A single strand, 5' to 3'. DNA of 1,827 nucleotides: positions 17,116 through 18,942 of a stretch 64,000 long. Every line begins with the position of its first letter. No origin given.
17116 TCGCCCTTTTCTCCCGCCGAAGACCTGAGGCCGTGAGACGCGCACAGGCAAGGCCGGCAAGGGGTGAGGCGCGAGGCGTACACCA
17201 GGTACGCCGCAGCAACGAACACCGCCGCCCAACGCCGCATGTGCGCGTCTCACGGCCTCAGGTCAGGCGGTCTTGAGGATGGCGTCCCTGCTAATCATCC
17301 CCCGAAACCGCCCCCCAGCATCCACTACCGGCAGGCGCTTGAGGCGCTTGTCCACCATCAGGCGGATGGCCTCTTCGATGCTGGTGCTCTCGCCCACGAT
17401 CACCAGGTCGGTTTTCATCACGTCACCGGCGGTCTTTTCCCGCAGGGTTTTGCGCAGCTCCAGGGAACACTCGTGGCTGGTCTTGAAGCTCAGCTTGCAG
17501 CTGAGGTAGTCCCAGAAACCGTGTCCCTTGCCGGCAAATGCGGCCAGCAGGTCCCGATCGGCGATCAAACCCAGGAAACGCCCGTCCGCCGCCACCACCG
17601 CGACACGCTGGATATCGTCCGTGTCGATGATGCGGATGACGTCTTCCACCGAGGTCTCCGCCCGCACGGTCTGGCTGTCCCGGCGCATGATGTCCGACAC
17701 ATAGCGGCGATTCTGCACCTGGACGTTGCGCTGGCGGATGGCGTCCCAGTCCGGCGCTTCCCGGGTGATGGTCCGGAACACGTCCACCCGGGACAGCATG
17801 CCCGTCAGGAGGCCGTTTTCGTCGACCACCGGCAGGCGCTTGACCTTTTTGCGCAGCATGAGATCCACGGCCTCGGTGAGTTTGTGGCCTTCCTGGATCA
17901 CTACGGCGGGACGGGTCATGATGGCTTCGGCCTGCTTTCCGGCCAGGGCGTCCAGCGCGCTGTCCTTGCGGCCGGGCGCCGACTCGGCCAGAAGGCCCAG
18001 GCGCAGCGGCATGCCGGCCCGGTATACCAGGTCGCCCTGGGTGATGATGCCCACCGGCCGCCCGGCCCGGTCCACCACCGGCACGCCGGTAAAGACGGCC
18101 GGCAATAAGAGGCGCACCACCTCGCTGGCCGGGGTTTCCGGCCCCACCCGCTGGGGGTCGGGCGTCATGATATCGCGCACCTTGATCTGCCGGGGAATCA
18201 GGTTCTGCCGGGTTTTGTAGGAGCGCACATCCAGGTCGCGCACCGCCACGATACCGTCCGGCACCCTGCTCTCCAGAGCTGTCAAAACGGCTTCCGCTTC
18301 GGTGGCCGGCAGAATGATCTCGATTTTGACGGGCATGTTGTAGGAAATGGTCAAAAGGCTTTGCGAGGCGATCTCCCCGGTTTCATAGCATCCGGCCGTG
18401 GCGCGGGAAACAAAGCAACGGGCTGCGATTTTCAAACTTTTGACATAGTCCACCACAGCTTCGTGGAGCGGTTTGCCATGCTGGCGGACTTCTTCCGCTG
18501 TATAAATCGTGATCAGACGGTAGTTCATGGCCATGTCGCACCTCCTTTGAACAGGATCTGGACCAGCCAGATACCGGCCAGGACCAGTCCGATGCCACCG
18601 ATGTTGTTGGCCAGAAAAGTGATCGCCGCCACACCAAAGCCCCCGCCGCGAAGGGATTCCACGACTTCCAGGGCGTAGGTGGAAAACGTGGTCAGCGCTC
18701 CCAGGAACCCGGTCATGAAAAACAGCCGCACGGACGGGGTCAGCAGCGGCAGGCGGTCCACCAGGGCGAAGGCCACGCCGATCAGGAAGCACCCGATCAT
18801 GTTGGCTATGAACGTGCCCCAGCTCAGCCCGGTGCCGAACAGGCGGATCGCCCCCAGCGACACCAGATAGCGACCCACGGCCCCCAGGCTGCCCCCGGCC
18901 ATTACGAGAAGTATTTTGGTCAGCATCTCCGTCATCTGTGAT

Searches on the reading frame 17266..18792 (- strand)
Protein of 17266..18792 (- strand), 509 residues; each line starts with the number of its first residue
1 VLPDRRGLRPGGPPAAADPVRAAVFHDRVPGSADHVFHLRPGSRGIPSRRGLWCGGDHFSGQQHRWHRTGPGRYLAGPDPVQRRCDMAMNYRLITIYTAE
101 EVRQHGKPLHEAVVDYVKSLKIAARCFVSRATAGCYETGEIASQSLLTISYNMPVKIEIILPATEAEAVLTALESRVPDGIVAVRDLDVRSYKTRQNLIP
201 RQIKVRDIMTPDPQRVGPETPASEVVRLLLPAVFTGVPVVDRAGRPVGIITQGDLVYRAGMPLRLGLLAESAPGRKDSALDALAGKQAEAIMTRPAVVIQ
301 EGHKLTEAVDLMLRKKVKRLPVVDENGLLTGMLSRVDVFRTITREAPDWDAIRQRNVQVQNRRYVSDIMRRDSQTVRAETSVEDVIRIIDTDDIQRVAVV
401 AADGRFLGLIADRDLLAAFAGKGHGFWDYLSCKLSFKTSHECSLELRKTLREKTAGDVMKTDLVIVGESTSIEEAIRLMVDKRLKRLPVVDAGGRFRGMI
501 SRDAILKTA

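Call 46: search_protein_families(library=pfam, proteins=[window:17266-18792:-], max_evalue=0.00001)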
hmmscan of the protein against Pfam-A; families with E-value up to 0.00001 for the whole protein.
window:17266-18792:- (509 aa): 2 families
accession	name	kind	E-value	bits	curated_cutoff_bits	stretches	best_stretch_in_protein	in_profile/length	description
PF00571.33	CBS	-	3.5e-54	181.4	24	4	455-507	1-53/57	CBS domain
PF02641.20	DUF190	-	7.7e-19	68.2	23.4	1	93-189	2-97/97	Uncharacterized ACR, COG1993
